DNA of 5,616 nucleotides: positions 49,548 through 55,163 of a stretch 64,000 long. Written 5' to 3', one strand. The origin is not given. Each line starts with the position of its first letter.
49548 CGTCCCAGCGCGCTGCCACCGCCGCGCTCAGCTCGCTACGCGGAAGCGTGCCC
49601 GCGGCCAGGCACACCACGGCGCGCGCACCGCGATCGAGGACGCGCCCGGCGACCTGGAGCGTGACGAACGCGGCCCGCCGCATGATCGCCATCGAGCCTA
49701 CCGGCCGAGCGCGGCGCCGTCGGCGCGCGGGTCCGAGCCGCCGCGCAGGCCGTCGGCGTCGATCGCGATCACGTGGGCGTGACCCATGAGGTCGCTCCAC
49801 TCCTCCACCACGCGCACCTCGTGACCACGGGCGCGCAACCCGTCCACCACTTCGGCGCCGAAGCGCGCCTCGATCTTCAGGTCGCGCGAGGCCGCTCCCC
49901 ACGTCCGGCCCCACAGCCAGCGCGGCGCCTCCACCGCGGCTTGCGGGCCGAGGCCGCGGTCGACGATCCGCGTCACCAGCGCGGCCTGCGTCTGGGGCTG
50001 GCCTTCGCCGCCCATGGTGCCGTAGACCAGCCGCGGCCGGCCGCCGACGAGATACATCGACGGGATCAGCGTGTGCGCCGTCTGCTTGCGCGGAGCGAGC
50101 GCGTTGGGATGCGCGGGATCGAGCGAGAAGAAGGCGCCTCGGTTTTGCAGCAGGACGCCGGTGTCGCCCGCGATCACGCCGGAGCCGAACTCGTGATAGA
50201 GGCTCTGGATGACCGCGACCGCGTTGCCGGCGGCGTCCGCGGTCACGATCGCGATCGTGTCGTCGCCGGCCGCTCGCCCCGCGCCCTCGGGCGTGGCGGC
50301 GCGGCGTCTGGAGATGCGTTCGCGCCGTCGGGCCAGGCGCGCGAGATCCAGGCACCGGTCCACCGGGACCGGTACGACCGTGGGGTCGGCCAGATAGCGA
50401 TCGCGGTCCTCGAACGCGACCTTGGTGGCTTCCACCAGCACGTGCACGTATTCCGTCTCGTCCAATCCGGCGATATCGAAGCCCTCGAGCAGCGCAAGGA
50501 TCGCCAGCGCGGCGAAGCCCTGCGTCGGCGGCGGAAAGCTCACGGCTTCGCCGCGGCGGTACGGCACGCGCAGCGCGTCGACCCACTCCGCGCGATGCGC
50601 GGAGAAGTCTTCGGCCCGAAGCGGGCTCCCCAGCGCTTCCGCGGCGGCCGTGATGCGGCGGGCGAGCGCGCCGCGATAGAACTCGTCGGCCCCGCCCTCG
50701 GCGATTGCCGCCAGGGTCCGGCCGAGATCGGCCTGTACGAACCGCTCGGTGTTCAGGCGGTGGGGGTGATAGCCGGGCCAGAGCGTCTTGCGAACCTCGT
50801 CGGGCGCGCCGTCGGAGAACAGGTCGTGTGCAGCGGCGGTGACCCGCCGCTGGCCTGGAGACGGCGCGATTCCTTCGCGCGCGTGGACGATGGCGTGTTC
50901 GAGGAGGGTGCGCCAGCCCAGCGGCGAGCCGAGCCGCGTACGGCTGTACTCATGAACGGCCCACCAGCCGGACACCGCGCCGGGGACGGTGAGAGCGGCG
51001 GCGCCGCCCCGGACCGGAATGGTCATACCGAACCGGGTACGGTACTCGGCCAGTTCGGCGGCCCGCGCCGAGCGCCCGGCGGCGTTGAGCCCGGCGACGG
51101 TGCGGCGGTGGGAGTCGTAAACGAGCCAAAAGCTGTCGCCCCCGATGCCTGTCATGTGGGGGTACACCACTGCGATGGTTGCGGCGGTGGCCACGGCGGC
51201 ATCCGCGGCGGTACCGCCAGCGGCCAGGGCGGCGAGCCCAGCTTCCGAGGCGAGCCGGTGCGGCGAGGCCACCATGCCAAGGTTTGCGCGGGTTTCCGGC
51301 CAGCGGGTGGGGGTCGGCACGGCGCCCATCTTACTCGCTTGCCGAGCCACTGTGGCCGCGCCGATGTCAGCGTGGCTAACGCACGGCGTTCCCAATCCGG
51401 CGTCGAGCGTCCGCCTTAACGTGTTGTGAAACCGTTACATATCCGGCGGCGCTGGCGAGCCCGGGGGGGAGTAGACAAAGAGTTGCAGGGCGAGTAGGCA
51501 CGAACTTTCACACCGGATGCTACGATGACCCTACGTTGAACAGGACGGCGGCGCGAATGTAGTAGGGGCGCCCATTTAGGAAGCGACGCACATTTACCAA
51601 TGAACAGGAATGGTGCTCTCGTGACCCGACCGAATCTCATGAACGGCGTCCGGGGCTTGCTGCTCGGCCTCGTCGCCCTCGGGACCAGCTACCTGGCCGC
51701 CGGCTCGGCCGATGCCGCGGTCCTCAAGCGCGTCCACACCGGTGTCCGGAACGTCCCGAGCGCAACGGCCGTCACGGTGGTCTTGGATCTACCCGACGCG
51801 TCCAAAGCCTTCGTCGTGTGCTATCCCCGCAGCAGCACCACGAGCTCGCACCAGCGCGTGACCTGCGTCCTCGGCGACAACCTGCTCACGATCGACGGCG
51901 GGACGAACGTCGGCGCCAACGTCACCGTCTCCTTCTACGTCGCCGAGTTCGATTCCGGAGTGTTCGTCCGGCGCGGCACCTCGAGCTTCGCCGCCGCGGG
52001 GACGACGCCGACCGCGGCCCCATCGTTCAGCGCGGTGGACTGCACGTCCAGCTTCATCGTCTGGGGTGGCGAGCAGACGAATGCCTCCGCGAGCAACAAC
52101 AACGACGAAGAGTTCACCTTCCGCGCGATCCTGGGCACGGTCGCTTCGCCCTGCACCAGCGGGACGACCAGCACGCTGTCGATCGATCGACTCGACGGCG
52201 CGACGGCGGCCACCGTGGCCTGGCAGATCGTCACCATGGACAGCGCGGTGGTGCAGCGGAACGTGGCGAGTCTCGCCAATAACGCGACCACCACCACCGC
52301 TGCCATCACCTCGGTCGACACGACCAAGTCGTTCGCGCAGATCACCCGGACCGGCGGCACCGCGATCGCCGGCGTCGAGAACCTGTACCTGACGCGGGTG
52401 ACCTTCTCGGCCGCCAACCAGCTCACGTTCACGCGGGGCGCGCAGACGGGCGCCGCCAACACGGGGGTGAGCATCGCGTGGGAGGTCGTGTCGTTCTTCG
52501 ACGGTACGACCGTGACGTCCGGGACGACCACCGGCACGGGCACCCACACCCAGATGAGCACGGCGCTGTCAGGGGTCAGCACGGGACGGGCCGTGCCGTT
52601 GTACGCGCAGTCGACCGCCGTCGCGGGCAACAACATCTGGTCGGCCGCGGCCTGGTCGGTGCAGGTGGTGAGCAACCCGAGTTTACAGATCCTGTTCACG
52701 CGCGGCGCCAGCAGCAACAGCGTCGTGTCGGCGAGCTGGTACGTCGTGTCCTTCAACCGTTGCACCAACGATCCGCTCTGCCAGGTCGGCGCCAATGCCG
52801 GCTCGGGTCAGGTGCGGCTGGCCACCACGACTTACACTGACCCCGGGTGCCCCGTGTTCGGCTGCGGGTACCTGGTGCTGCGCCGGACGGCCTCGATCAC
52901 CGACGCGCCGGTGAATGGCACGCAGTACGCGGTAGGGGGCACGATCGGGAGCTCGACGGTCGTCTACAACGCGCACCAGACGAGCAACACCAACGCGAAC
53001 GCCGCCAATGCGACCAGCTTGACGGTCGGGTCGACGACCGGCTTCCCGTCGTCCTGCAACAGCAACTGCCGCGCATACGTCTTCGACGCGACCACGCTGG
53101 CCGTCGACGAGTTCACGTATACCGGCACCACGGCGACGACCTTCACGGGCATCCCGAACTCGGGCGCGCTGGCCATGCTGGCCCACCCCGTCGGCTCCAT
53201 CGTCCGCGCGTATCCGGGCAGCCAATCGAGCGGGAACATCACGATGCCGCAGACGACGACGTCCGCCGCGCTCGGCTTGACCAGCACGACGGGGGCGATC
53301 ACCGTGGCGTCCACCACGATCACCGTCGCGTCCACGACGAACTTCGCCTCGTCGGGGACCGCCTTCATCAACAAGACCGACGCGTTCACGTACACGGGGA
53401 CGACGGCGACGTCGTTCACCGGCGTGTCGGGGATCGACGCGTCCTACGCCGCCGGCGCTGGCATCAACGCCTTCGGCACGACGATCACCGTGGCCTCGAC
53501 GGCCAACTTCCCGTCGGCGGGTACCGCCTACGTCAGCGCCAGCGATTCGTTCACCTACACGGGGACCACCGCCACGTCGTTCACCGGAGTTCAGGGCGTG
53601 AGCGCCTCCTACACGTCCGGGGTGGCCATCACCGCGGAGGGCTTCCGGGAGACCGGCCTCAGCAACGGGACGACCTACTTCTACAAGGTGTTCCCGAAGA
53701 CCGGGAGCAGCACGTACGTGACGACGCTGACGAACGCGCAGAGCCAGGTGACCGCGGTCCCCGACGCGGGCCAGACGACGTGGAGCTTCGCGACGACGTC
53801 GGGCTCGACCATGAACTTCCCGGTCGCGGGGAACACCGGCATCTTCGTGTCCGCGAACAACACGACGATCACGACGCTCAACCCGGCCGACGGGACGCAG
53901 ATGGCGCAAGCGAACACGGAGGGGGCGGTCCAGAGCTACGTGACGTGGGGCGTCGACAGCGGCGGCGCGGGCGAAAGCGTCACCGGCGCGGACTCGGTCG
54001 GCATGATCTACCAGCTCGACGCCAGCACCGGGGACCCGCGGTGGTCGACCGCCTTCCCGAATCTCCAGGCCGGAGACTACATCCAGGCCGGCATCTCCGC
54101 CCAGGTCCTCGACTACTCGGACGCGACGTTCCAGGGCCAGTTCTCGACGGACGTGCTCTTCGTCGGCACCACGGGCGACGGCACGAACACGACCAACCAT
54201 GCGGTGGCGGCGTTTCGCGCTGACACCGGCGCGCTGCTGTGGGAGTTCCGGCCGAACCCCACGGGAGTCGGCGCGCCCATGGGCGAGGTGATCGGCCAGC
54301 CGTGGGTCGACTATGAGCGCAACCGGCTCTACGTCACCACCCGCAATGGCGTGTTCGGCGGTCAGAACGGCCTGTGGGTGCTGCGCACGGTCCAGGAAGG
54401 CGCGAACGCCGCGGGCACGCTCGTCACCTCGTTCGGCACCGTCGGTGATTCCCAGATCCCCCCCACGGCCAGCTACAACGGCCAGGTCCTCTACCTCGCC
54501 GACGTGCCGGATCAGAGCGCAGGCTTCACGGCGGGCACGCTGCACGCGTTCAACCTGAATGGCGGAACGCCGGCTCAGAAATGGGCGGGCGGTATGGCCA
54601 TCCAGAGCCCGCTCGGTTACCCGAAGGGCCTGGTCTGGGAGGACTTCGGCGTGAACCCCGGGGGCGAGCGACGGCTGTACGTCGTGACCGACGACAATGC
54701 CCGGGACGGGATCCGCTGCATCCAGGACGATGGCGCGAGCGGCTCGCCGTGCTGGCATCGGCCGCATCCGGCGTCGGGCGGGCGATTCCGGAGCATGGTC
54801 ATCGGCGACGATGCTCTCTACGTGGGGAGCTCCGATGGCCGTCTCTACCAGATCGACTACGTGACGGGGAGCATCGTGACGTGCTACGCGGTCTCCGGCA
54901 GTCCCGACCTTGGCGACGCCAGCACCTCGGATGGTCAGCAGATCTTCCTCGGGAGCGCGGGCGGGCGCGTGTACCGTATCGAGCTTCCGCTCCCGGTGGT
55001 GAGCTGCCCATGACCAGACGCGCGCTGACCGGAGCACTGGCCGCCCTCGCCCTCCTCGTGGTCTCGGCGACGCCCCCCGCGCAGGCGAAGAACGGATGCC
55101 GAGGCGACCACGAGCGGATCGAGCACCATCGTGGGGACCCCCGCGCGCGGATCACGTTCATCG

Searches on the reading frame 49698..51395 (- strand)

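Call 42: search_protein_families(library=pfam, proteins=[window:49698-51395:-], max_evalue=0.001)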
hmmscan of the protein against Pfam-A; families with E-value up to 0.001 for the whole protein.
window:49698-51395:- (565 aa): 1 family
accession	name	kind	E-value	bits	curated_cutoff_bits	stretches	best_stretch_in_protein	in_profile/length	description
PF01019.26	G_glu_transpept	-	7.2e-126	421.4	27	1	56-560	3-512/512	Gamma-glutamyltranspeptidase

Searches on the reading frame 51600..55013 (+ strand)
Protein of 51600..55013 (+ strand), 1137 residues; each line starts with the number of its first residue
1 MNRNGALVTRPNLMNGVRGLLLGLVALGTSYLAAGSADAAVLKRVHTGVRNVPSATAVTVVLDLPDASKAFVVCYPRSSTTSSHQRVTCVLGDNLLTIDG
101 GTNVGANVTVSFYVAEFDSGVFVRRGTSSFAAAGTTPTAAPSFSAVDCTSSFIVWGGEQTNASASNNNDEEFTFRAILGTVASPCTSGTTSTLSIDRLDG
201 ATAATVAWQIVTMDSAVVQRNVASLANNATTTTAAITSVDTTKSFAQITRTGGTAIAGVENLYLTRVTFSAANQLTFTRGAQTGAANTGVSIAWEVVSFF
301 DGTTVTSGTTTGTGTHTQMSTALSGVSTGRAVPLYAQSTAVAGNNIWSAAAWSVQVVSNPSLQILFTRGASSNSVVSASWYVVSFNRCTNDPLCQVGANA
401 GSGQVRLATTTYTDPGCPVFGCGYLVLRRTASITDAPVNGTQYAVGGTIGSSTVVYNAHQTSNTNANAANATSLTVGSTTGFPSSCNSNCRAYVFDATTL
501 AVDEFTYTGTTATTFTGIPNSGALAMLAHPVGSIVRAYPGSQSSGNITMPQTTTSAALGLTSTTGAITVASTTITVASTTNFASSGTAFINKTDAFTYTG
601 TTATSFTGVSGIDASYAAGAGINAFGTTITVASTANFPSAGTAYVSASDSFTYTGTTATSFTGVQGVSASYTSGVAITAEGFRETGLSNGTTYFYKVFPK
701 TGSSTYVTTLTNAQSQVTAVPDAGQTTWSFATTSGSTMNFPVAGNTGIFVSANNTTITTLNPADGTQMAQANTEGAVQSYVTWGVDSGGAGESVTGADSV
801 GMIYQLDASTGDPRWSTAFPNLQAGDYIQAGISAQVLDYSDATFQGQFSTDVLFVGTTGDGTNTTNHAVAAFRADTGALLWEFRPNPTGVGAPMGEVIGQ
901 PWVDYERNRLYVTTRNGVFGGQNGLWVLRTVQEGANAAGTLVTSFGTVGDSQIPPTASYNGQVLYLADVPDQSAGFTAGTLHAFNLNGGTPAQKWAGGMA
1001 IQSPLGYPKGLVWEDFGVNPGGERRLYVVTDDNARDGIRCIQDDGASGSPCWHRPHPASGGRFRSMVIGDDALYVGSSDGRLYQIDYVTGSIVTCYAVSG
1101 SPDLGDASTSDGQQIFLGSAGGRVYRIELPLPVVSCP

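Call 42: search_protein_families(library=pfam, proteins=[window:51600-55013:+], max_evalue=0.001)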
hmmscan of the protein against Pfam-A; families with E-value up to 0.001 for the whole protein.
window:51600-55013:+ (1137 aa): 1 family
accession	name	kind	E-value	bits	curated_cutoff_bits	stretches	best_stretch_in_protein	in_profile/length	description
PF13570.13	Beta-prop_ACSF4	-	1.1e-08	35.3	133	0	1063-1128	93-161/329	Beta-alanine-activating enzyme, beta-propeller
